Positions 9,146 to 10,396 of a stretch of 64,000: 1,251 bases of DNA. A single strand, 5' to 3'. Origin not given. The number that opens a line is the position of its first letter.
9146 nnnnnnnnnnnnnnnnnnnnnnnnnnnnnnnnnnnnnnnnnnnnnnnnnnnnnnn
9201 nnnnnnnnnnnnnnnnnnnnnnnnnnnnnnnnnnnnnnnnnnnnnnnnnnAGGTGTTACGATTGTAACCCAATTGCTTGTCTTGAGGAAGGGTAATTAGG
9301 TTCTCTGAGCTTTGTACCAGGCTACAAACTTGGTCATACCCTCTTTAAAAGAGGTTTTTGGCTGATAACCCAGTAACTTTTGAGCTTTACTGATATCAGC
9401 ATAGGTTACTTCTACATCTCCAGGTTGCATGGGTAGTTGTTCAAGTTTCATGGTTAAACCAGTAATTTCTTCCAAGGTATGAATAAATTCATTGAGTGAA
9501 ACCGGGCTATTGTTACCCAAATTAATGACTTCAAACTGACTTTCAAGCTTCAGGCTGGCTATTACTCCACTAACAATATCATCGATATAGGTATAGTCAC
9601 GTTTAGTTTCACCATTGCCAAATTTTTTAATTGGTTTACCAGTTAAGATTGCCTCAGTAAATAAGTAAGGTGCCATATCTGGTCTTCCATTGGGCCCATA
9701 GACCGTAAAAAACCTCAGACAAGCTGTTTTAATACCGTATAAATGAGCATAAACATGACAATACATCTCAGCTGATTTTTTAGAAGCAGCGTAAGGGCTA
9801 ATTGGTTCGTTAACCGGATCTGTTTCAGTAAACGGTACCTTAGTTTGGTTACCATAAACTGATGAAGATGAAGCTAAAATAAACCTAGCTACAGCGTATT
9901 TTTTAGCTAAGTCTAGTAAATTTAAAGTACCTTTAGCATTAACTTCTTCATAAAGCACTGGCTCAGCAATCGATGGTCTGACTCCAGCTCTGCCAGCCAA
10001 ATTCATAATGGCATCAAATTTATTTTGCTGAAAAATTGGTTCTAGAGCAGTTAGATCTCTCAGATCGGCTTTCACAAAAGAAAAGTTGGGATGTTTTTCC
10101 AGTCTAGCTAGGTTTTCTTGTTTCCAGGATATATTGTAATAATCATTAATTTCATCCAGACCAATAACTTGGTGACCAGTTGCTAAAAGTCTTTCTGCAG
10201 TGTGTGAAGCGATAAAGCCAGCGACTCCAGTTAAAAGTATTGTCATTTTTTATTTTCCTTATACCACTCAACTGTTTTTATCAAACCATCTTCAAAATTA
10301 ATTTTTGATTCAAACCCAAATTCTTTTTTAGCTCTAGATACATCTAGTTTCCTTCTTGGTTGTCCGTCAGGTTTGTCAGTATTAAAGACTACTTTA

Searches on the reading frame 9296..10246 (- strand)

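Call 5: search_protein_families(library=pfam, proteins=[window:9296-10246:-], max_evalue=0.01)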
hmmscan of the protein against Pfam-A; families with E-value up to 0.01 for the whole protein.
window:9296-10246:- (316 aa): 8 families
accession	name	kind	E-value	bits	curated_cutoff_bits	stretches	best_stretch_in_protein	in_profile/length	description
PF16363.11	GDP_Man_Dehyd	-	4.9e-66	223.9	27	1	4-306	1-331/332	GDP-mannose 4,6 dehydratase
PF01370.27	Epimerase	-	4.2e-59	200.3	20.9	1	3-244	1-240/240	NAD dependent epimerase/dehydratase family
PF01073.25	3Beta_HSD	-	2.3e-17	63.4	22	1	5-237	2-235/280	3-beta hydroxysteroid dehydrogenase/isomerase family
PF04321.23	RmlD_sub_bind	-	1.7e-13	50.7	27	1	1-188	1-157/287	RmlD substrate binding domain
PF02719.21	Polysacc_synt_2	-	1.9e-12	47.4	20.2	1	3-272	1-257/293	Polysaccharide biosynthesis protein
PF13460.12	NAD_binding_10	-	2.1e-08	34.7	27.2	1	7-162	1-130/184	NAD(P)H-binding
PF07993.18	NAD_binding_4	-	4.1e-07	29.9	20.1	1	5-184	1-209/258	Male sterility protein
PF00106.31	adh_short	-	0.00054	19.9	26.6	1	2-117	2-122/195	short chain dehydrogenase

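Call 6: search_protein_families(library=ncbifam, proteins=[window:9296-10246:-], max_evalue=0.01)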
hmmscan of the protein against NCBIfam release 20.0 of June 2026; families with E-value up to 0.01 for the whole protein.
window:9296-10246:- (316 aa): 34 families (the best 25 are shown)
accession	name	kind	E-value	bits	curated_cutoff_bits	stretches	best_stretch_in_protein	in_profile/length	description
TIGR01179.1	galE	equivalog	3.2e-56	190.6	262.3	1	3-312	2-326/332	UDP-glucose 4-epimerase GalE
TIGR01181.1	dTDP_gluc_dehyt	equivalog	4.2e-48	164.1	365.1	1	3-315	2-315/321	dTDP-glucose 4,6-dehydratase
TIGR04180.1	EDH_00030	hypoth_equivalog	8.9e-44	149.7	475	1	3-298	1-296/297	NAD-dependent 4,6-dehydratase LegB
NF011728.1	PRK15181.1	equivalog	1e-38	133.3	760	1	4-312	19-338/348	Vi polysaccharide biosynthesis UDP-N-acetylglucosaminuronic acid C-4 epimerase TviC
NF007956.0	PRK10675.1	subfamily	2.4e-36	125.5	394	1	1-306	1-324/338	UDP-glucose 4-epimerase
NF007582.0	PRK10217.1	equivalog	1.8e-32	112.8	698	1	2-314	3-334/355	dTDP-glucose 4,6-dehydratase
NF007490.0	PRK10084.1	subfamily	8.6e-31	107.2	649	1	1-314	1-337/361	dTDP-glucose 4,6-dehydratase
TIGR02197.1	heptose_epim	equivalog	8.6e-28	97.4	274.6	1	3-313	1-315/316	ADP-glyceromanno-heptose 6-epimerase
TIGR01472.1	gmd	equivalog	1.7e-24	86.7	415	1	3-268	3-274/342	GDP-mannose 4,6-dehydratase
TIGR02622.1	CDP_4_6_dhtase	equivalog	1.6e-22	80.1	278.45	2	2-170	6-172/352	CDP-glucose 4,6-dehydratase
NF047922.1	GDPFucSynFcl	equivalog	9.8e-19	67.9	500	1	59-314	36-304/308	GDP-L-fucose synthase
NF043036.1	ErythonDh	equivalog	3.3e-16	59.4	325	1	1-265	1-269/321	D-erythronate dehydrogenase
NF042422.1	oxyalk_red_OleD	equivalog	3.5e-16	59.5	580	1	1-232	1-215/329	2-alkyl-3-oxoalkanoate reductase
NF008872.0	PRK11908.1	equivalog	3.9e-16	59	294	1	2-262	3-271/349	bifunctional UDP-4-keto-pentose/UDP-xylose synthase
NF042423.1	oxyalk_red_Shew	equivalog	7.7e-16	58.1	580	1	3-257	11-252/331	2-alkyl-3-oxoalkanoate reductase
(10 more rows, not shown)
